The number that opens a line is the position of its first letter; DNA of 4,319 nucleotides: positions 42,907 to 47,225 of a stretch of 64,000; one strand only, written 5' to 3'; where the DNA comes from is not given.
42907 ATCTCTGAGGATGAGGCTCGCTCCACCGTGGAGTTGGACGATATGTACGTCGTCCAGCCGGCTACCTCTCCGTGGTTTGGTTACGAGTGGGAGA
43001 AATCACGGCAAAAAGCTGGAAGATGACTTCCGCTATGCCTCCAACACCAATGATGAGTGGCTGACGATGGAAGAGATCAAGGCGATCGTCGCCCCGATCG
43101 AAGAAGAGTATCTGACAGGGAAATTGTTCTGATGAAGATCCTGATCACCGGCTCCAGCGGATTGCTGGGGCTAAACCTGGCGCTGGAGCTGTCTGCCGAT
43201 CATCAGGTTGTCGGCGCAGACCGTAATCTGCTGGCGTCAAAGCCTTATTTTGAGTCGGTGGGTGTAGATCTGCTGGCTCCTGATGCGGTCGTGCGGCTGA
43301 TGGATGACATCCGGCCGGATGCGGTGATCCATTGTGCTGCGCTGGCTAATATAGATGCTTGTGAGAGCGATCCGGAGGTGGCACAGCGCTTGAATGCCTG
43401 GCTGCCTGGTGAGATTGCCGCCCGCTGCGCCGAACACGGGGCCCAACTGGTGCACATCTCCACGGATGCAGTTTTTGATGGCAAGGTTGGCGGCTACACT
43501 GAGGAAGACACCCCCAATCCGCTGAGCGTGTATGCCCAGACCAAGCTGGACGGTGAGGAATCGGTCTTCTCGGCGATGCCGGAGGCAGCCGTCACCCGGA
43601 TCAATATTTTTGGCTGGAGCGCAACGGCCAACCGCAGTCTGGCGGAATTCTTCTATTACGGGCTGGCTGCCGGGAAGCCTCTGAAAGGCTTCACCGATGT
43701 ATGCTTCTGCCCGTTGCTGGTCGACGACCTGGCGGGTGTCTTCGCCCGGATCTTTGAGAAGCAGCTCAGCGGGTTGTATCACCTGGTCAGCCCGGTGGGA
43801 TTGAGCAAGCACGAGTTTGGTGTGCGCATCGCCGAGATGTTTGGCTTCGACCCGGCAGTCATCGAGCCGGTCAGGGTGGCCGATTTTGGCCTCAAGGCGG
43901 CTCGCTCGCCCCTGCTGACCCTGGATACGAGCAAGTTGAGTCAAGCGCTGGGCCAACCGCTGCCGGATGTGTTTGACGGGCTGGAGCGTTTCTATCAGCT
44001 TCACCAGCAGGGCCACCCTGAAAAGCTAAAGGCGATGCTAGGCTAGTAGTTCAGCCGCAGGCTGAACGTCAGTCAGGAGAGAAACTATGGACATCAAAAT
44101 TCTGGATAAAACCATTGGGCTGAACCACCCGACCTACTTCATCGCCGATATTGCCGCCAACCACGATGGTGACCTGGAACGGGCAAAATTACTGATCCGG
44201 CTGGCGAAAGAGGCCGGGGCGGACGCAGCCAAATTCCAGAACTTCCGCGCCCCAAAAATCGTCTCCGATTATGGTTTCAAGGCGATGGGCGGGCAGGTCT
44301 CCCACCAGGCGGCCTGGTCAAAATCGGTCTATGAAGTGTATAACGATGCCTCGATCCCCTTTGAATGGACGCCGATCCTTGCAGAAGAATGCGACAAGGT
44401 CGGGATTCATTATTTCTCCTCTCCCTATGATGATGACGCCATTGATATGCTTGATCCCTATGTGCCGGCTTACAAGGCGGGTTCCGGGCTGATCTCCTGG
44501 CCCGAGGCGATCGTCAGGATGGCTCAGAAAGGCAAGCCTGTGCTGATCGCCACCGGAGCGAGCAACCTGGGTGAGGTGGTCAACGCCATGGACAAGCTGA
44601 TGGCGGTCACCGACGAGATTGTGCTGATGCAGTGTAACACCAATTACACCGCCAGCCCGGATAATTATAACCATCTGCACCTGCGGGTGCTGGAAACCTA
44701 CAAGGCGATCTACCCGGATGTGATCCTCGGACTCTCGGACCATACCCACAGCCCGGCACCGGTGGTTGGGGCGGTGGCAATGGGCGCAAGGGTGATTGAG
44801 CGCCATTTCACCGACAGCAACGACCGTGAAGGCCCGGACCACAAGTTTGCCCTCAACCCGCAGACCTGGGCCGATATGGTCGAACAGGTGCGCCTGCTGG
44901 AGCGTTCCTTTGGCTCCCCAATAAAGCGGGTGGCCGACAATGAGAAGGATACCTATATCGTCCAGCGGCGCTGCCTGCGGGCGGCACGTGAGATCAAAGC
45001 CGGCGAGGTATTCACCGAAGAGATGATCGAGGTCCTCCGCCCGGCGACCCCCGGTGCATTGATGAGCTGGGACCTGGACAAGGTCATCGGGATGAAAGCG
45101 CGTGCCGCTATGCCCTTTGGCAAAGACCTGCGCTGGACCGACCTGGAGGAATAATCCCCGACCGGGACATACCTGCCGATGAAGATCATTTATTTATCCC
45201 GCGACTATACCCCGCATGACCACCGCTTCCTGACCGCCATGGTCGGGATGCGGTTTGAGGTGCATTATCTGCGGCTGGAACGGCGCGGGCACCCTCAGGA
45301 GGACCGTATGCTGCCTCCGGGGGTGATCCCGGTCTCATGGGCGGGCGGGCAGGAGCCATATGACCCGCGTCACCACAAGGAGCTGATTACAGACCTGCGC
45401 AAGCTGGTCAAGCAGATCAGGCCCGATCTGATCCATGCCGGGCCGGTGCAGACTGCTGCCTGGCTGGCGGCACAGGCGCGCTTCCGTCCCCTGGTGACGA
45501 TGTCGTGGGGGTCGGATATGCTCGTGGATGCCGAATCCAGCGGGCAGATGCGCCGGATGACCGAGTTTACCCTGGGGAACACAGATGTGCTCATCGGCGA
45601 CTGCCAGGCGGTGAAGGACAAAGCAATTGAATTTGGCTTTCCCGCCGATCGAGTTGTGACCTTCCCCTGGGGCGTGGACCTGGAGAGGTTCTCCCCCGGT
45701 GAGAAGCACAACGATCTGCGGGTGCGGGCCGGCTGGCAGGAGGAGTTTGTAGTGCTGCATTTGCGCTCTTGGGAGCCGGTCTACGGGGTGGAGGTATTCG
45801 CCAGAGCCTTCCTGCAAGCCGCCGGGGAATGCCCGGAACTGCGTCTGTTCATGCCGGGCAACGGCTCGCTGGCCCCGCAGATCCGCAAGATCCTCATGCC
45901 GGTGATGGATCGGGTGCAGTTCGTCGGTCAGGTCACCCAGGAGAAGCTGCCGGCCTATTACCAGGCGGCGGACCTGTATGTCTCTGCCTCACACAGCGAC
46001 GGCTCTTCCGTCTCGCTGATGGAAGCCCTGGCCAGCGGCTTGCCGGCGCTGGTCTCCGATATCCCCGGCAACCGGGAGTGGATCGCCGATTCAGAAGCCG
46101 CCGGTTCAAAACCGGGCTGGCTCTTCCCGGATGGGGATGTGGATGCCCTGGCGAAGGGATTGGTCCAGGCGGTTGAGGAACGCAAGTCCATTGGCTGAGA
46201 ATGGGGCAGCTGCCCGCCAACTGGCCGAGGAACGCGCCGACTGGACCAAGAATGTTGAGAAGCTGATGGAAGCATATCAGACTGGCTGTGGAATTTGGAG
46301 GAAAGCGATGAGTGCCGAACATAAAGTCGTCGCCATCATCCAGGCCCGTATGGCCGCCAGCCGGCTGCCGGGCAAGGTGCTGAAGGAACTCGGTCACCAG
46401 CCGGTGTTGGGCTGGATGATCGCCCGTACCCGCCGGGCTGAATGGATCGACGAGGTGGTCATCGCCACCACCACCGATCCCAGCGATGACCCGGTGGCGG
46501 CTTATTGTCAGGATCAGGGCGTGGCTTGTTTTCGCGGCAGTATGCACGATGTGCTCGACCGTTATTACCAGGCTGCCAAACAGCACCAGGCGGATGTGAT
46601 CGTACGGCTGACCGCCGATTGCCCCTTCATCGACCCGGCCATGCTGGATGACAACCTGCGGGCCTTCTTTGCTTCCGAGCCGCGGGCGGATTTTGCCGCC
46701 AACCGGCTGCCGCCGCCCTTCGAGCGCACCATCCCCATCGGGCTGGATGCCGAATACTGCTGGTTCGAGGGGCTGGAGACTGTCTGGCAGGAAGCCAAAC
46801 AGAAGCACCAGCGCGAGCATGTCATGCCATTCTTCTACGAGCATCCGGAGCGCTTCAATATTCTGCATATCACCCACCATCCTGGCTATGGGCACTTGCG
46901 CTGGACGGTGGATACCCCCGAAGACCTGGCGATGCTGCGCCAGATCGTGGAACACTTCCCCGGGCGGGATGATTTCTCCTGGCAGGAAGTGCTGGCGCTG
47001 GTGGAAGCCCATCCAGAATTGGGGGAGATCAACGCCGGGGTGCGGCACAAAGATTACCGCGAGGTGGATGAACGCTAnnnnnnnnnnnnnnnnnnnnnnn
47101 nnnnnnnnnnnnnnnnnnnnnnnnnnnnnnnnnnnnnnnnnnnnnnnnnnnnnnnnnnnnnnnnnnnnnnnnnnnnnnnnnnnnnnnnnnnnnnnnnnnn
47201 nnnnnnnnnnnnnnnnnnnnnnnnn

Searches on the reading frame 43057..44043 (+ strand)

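Call 28: search_protein_families(library=pfam, max_evalue=0.0001, proteins=[window:43057-44043:+])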
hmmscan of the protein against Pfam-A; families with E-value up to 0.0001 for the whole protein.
window:43057-44043:+ (329 aa): 4 families
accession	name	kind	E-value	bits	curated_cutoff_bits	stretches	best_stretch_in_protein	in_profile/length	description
PF04321.23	RmlD_sub_bind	-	5.4e-60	203.3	27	1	26-314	1-283/287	RmlD substrate binding domain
PF01370.27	Epimerase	-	2.9e-22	79.7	20.9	1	28-175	1-158/240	NAD dependent epimerase/dehydratase family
PF16363.11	GDP_Man_Dehyd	-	1.2e-10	41.8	27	1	29-170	1-164/332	GDP-mannose 4,6 dehydratase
PF02719.21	Polysacc_synt_2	-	1.8e-05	24.5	20.2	1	71-139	62-132/293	Polysaccharide biosynthesis protein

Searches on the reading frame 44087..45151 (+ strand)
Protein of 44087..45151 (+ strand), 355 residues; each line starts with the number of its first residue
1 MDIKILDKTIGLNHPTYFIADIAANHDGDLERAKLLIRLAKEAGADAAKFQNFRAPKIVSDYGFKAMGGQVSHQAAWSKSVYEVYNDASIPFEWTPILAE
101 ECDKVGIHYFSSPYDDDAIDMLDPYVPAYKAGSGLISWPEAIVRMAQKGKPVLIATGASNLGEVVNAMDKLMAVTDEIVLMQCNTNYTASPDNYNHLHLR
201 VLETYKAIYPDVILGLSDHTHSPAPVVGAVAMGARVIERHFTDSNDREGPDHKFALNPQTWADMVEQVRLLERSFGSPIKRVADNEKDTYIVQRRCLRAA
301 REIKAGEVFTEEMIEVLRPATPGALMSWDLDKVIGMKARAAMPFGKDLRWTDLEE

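Call 28: search_protein_families(library=pfam, max_evalue=0.0001, proteins=[window:44087-45151:+])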
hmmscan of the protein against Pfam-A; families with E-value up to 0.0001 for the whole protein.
window:44087-45151:+ (355 aa): 2 families
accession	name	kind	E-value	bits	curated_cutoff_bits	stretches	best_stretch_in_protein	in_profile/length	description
PF03102.20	NeuB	-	1.1e-63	215.4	22.1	1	36-279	1-240/241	NeuB family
PF08666.17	SAF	-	2e-08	35.1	21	1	295-354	2-63/63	SAF domain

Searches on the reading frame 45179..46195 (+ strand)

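Call 28: search_protein_families(library=pfam, max_evalue=0.0001, proteins=[window:45179-46195:+])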
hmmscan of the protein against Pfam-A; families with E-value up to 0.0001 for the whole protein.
window:45179-46195:+ (339 aa): 6 families
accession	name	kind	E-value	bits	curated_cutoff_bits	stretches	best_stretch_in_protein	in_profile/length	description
PF13692.12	Glyco_trans_1_4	-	6.9e-23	81.9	27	1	192-333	4-141/142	Glycosyl transferases group 1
PF00534.26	Glycos_transf_1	-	7.8e-22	78.1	26.4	1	187-336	13-160/172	Glycosyl transferases group 1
PF13439.12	Glyco_transf_4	-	1.1e-12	48.8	28.5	1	17-170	11-170/170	Glycosyltransferase Family 4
PF13579.12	Glyco_trans_4_4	-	2.5e-10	41.4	29.7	1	19-164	12-157/158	Glycosyl transferase 4-like domain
PF13477.12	Glyco_trans_4_2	-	1.4e-09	38.7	23.4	1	67-139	61-136/139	Glycosyl transferase 4-like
PF21036.3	EryCIII-like_N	-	1.4e-05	25.3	27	1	66-118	83-135/216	Erythromycin biosynthesis protein CIII-like, N-terminal domain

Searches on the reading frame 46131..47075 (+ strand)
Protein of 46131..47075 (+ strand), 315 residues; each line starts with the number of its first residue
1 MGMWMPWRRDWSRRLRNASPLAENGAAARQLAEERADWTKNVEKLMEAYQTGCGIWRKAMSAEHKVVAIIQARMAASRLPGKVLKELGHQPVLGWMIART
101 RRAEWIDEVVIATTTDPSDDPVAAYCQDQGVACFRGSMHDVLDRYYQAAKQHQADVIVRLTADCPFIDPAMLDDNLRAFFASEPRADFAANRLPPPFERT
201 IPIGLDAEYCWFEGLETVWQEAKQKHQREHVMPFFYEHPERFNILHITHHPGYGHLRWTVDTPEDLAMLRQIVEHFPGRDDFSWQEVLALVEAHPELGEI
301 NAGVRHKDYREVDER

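Call 28: search_protein_families(library=pfam, max_evalue=0.0001, proteins=[window:46131-47075:+])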
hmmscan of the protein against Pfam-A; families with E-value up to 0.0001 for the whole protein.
window:46131-47075:+ (315 aa): 2 families
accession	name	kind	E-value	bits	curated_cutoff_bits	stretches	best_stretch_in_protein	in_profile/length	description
PF02348.25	CTP_transf_3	-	2.1e-30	106.6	22.6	1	67-251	1-177/217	Cytidylyltransferase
PF12804.13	NTP_transf_3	-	6.5e-07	30.1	27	1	81-183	15-115/160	MobA-like NTP transferase domain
